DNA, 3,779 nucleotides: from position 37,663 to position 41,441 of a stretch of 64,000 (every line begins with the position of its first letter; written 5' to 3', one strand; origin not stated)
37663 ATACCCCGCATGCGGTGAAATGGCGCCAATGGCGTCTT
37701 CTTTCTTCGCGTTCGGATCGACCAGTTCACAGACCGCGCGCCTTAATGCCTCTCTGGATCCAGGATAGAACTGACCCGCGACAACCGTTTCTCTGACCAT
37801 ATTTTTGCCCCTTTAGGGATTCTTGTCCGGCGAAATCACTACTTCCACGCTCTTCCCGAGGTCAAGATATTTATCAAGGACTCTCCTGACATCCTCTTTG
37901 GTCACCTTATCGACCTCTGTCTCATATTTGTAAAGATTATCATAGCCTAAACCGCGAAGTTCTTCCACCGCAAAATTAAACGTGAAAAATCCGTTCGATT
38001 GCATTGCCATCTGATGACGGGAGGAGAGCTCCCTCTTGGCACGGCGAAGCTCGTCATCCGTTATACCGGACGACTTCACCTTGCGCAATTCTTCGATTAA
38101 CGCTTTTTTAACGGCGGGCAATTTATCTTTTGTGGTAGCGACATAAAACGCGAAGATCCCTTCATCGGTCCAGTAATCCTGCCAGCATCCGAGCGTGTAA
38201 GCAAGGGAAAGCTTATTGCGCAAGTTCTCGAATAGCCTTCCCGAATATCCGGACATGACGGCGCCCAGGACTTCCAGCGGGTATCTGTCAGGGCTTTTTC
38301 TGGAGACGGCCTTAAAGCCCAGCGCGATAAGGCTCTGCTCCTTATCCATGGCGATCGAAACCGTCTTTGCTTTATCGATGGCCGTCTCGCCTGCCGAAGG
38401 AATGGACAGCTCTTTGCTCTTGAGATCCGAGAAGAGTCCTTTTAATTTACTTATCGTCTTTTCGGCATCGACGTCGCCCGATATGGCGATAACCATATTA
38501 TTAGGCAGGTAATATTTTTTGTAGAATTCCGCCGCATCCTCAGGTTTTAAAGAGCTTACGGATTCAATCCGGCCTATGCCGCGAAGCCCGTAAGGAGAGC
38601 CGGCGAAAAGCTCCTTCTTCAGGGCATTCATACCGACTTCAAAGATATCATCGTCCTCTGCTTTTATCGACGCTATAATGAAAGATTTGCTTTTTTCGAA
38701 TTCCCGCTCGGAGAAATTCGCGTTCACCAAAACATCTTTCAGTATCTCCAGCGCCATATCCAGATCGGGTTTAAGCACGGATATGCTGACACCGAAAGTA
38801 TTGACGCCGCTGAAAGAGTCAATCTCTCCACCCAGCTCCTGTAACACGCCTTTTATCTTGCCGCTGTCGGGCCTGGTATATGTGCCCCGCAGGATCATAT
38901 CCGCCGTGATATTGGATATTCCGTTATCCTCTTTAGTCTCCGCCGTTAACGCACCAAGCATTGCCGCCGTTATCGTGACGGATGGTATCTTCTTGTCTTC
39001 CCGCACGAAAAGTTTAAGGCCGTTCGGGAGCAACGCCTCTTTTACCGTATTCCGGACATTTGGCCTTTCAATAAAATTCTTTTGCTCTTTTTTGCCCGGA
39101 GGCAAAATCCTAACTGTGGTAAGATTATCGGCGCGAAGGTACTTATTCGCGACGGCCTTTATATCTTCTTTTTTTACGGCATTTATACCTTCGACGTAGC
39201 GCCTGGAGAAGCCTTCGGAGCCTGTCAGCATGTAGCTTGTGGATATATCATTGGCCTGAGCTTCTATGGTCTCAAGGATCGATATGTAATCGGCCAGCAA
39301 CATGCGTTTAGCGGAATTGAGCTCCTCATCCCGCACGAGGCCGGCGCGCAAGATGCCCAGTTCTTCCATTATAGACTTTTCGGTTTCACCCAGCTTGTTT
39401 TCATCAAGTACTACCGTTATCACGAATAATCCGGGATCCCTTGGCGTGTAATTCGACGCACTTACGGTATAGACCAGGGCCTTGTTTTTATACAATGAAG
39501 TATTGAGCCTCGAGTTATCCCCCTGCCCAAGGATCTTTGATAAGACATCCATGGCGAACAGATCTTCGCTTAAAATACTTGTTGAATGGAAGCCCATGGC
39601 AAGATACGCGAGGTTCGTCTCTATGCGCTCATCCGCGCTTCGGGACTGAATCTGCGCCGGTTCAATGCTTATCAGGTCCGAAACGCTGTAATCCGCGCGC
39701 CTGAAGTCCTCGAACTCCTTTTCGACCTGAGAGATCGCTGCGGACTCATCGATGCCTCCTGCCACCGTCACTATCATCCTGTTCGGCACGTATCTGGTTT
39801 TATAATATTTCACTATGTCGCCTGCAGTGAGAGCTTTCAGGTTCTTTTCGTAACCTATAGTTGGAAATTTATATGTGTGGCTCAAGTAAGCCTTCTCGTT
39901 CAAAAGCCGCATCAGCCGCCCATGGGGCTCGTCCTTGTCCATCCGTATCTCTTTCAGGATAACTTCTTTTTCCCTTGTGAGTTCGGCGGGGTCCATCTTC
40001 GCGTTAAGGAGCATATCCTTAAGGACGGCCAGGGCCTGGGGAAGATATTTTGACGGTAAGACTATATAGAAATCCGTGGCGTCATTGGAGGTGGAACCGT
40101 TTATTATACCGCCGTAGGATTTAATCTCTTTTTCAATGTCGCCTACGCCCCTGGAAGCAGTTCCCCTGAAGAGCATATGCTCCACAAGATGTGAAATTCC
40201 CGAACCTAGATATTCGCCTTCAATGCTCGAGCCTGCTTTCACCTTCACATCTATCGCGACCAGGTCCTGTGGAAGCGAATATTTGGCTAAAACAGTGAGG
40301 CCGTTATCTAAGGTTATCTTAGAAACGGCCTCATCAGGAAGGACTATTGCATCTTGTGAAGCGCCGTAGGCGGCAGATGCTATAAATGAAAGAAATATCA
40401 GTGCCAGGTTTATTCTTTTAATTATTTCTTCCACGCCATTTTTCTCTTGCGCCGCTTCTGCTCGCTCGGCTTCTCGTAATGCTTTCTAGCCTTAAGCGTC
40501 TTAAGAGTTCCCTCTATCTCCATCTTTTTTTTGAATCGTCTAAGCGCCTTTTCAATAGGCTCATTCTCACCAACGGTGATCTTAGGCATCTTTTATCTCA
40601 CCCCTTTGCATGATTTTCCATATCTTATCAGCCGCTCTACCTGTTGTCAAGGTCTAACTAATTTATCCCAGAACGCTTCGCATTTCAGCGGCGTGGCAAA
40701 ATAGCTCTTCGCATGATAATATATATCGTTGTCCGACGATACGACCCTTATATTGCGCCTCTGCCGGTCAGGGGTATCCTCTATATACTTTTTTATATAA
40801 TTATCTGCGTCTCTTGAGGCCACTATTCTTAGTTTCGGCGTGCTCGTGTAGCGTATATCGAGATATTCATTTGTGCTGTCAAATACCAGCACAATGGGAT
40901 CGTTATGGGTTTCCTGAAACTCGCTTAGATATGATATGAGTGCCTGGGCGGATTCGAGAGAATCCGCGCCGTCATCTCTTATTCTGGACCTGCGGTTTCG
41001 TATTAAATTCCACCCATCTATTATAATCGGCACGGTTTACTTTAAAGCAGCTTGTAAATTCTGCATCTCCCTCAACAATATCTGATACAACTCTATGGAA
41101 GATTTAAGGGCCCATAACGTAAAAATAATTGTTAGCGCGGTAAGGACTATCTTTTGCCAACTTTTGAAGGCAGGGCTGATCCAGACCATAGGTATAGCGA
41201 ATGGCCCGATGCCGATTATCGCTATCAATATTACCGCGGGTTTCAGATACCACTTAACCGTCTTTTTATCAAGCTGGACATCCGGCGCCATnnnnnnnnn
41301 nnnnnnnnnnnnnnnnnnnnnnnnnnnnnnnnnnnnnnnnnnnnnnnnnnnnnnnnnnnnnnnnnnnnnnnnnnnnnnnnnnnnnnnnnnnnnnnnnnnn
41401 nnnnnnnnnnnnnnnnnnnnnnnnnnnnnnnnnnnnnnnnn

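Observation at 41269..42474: REC - GGDEF (GGDDF variant) - MshEN-like tri-domain protein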

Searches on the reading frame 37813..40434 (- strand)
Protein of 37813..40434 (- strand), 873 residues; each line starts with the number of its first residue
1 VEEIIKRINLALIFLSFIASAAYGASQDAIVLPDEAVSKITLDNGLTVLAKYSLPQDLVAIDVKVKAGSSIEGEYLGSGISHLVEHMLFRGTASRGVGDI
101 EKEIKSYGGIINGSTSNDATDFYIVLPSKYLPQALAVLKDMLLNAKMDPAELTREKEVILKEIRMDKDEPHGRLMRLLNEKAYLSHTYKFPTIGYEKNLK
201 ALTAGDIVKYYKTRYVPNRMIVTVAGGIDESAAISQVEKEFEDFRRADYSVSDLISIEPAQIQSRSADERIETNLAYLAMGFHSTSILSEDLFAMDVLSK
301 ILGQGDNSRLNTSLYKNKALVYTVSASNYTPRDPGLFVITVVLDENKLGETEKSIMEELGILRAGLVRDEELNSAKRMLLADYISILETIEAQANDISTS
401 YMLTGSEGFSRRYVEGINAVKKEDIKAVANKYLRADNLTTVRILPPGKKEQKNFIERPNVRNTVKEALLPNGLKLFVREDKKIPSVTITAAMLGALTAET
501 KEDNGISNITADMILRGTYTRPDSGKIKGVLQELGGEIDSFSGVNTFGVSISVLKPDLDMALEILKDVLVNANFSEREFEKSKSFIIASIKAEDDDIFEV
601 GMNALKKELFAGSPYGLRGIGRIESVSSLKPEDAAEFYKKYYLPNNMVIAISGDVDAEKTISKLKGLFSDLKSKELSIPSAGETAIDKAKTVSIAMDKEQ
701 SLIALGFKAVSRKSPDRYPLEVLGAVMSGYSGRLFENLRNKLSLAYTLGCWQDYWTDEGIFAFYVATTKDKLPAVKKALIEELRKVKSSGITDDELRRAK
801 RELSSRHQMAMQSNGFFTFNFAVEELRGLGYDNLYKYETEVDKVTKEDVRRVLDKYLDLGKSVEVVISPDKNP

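Call 24: search_protein_families(library=pfam, proteins=[window:37813-40434:-], max_evalue=0.01)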
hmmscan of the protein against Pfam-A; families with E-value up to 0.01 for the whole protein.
window:37813-40434:- (873 aa): 3 families
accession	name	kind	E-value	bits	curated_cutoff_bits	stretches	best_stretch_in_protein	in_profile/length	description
PF05193.26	Peptidase_M16_C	-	3e-75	252.5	23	2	629-803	2-181/181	Peptidase M16 inactive domain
PF00675.25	Peptidase_M16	-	9.8e-43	146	22.3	2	48-193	2-146/149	Insulinase (Peptidase family M16)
PF16307.10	DUF4949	-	0.0073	16.9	31.1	0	557-605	12-60/110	Domain of unknown function (DUF4949)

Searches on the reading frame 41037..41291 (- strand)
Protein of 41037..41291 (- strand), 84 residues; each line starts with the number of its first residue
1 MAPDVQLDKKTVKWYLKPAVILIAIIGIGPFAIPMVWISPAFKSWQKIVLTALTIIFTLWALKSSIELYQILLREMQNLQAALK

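Call 24: search_protein_families(library=pfam, proteins=[window:41037-41291:-], max_evalue=0.01)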
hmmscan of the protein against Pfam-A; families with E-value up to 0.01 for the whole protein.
window:41037-41291:- (84 aa): 0 families
